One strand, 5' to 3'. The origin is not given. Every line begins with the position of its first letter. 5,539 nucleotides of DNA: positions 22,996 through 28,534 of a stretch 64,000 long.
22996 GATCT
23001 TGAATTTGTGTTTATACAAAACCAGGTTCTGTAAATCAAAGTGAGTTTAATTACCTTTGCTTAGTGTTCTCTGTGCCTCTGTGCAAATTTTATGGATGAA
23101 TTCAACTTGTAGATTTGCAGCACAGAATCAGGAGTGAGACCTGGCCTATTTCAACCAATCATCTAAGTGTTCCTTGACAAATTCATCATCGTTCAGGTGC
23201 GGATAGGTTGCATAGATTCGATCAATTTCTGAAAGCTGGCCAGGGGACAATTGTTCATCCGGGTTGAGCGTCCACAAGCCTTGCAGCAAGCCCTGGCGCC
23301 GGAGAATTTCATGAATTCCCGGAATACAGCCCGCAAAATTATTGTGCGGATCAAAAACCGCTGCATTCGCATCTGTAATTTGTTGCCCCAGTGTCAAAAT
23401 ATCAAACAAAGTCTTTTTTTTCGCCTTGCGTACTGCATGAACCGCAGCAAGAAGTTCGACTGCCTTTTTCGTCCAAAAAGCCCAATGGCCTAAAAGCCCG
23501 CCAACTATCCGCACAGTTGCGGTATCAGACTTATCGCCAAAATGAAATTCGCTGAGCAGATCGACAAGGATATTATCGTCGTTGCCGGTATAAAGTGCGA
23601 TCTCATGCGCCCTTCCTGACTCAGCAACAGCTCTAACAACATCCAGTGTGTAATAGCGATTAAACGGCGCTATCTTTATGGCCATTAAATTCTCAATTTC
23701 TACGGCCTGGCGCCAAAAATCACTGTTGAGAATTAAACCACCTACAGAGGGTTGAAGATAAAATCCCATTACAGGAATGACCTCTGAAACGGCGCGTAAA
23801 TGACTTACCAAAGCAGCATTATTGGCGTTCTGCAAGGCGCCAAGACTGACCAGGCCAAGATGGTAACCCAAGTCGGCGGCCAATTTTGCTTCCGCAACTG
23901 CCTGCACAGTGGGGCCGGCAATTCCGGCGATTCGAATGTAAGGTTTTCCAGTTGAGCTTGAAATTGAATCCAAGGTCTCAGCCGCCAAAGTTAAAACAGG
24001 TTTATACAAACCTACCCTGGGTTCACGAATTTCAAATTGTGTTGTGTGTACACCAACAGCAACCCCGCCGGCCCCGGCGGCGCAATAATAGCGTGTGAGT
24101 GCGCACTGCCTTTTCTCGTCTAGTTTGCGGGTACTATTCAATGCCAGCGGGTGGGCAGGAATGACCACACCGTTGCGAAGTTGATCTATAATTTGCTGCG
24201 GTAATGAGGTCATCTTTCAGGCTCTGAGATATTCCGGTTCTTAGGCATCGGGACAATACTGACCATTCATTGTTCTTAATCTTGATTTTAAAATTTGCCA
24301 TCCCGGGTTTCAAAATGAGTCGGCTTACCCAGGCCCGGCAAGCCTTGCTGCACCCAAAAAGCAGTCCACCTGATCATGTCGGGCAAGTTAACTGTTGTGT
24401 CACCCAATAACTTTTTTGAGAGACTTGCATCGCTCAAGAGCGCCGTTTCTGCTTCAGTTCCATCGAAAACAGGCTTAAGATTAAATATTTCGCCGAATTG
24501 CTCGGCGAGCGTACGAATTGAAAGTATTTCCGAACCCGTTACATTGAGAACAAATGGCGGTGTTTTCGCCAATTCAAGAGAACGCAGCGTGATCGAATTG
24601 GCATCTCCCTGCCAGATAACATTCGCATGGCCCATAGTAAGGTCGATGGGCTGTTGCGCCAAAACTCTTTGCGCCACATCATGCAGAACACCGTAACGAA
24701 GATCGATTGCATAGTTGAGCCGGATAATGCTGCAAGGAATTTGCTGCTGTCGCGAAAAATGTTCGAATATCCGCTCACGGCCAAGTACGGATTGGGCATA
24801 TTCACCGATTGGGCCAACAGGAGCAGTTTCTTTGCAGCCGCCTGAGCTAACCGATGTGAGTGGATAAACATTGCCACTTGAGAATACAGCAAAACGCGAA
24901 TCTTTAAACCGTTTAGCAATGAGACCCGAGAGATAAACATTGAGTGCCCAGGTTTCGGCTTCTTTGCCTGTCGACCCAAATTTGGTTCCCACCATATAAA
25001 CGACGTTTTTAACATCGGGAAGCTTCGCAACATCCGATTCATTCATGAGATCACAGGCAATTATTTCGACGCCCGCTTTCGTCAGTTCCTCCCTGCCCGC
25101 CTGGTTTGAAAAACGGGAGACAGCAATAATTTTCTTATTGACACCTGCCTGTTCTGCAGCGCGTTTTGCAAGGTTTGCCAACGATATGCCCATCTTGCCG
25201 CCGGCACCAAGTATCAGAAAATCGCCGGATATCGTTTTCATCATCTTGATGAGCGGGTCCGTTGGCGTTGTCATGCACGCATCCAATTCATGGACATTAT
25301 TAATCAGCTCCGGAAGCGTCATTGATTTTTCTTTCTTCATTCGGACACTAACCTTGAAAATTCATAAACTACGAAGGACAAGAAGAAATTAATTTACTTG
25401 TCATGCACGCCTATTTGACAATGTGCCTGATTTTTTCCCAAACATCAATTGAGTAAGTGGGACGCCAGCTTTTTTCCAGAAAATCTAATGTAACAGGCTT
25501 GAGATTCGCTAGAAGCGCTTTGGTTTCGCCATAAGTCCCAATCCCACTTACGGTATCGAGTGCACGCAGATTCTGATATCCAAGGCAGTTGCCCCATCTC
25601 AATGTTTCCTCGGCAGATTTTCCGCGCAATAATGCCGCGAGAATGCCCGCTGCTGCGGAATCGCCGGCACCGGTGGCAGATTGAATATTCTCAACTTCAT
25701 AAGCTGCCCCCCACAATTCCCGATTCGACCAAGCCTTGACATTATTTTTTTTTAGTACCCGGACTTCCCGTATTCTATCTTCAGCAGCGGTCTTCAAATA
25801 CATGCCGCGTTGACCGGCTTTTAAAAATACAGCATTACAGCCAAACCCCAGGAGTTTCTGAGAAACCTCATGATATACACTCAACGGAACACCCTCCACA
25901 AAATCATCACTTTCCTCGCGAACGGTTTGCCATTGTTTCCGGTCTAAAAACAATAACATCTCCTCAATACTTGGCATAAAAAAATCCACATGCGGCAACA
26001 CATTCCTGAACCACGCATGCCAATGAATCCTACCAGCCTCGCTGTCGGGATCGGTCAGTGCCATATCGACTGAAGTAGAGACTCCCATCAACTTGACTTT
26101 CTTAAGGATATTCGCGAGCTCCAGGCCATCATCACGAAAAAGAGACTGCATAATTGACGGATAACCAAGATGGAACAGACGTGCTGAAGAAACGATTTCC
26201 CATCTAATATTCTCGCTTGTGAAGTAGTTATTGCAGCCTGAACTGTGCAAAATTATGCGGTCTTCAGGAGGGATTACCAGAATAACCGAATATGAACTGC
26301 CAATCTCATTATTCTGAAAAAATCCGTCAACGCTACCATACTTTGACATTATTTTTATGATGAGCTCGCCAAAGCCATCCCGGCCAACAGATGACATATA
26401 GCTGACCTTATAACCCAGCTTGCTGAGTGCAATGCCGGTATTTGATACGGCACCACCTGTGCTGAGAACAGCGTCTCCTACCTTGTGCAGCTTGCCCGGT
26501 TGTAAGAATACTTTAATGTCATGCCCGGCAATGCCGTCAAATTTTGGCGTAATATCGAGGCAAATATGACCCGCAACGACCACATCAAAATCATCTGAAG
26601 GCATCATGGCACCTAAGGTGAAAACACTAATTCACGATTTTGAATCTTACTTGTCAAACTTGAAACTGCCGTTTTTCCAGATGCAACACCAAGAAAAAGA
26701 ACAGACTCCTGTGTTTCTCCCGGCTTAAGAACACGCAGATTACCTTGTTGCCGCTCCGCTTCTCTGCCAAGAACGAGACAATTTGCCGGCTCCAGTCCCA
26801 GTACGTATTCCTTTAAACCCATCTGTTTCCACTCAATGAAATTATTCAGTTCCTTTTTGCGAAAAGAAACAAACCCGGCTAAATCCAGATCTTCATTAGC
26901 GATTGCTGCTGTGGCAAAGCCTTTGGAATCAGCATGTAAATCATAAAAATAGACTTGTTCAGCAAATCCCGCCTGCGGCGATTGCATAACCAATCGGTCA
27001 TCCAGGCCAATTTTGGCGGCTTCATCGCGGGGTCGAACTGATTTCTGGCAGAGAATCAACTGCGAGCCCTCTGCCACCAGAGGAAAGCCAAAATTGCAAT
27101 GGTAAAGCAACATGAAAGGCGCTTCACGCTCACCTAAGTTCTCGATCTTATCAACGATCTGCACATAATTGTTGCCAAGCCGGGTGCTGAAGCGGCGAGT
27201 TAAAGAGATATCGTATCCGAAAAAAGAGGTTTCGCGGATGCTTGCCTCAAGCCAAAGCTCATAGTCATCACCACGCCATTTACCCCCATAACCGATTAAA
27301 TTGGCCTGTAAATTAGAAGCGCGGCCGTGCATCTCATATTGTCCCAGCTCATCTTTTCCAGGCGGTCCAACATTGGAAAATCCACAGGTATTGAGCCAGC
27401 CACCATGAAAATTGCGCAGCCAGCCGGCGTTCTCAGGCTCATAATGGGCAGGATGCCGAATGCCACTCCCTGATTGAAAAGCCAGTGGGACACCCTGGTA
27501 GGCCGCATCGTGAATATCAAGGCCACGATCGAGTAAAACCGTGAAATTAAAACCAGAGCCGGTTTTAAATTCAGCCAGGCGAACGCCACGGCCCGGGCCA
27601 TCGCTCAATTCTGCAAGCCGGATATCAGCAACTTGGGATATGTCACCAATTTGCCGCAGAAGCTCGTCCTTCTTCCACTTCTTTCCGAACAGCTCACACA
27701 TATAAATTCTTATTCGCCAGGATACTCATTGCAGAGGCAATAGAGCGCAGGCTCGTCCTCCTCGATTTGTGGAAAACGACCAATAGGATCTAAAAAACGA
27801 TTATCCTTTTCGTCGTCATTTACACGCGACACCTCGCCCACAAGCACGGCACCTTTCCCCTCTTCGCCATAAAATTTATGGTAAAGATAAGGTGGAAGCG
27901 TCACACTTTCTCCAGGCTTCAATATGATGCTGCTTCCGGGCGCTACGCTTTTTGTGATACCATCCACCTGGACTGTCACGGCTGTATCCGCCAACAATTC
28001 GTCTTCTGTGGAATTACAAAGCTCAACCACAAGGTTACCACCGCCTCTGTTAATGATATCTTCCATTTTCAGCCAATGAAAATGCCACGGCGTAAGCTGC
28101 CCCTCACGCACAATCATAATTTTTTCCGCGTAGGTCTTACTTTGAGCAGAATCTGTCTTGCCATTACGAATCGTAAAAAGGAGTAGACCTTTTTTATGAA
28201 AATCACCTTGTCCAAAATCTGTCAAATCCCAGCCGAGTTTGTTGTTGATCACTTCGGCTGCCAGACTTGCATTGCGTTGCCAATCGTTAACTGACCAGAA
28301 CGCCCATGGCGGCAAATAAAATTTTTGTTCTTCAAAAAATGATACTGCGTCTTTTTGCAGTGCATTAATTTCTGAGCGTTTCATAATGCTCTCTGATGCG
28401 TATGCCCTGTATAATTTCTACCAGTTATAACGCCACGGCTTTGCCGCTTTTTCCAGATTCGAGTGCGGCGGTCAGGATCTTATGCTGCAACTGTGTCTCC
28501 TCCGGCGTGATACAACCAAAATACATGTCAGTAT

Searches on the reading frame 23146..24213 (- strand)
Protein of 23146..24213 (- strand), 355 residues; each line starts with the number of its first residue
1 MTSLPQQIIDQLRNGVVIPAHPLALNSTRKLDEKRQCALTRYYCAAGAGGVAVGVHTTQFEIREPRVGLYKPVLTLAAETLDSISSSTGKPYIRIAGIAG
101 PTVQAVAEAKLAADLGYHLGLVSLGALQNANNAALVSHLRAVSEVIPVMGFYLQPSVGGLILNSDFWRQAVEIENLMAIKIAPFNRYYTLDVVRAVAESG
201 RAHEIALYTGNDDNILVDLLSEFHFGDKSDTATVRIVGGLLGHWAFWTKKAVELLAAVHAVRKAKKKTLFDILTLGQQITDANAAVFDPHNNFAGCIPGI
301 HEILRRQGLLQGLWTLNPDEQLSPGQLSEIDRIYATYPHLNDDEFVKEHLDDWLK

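Call 5: search_protein_families(library=pfam, proteins=[window:23146-24213:-])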
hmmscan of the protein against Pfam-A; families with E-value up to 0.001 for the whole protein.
window:23146-24213:- (355 aa): 0 families

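Call 6: search_protein_families(library=ncbifam, proteins=[window:23146-24213:-])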
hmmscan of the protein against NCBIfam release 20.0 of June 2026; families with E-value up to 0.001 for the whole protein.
window:23146-24213:- (355 aa): 0 families

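Call 68: search_solved_structures(query=window:23146-24213:-, max_evalue=0.01)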
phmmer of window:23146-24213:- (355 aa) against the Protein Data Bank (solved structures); distinct sequences matched with E-value up to 0.01: 3.
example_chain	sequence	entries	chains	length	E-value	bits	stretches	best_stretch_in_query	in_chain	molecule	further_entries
3a5f_A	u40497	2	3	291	0.00019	23.9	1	79-217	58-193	Dihydrodipicolinate synthase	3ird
5ktl_A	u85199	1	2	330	0.0037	19.6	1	88-221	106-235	4-hydroxy-tetrahydrodipicolinate synthase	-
3pud_A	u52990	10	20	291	0.0074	18.6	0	95-214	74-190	Dihydrodipicolinate synthase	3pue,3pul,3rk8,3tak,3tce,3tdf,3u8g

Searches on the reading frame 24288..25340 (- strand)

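Call 26: search_protein_families(library=pfam, max_evalue=0.01, proteins=[window:24288-25340:-])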
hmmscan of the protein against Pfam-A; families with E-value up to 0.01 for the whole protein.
window:24288-25340:- (350 aa): 3 families
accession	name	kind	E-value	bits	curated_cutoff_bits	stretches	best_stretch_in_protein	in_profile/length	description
PF01370.27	Epimerase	-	1.2e-08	35.2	20.9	1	42-208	2-169/240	NAD dependent epimerase/dehydratase family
PF05368.20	NmrA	-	0.0015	18.7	27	1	42-119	6-78/298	NmrA-like family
PF13460.12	NAD_binding_10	-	0.006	16.9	27.2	1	45-159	1-102/184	NAD(P)H-binding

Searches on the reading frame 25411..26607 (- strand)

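Call 26: search_protein_families(library=pfam, max_evalue=0.01, proteins=[window:25411-26607:-])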
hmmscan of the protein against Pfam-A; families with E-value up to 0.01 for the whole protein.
window:25411-26607:- (398 aa): 1 family
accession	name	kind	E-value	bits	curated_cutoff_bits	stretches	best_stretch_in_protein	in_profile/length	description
PF00294.29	PfkB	-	5.8e-25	88.7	25.8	1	8-345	3-288/302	pfkB family carbohydrate kinase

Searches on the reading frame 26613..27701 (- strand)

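Call 26: search_protein_families(library=pfam, max_evalue=0.01, proteins=[window:26613-27701:-])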
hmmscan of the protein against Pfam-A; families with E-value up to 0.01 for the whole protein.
window:26613-27701:- (362 aa): 1 family
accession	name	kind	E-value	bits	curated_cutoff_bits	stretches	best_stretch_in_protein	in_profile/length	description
PF14486.12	DUF4432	-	6.8e-97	324.3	32.5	1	37-335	1-300/304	Domain of unknown function (DUF4432)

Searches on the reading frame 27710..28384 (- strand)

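Call 26: search_protein_families(library=pfam, max_evalue=0.01, proteins=[window:27710-28384:-])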
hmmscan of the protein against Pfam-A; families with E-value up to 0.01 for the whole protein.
window:27710-28384:- (224 aa): 1 family
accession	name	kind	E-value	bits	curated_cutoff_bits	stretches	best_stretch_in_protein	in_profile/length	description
PF07385.18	Lyx_isomer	-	3.9e-96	321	20.8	1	1-221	1-222/222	D-lyxose isomerase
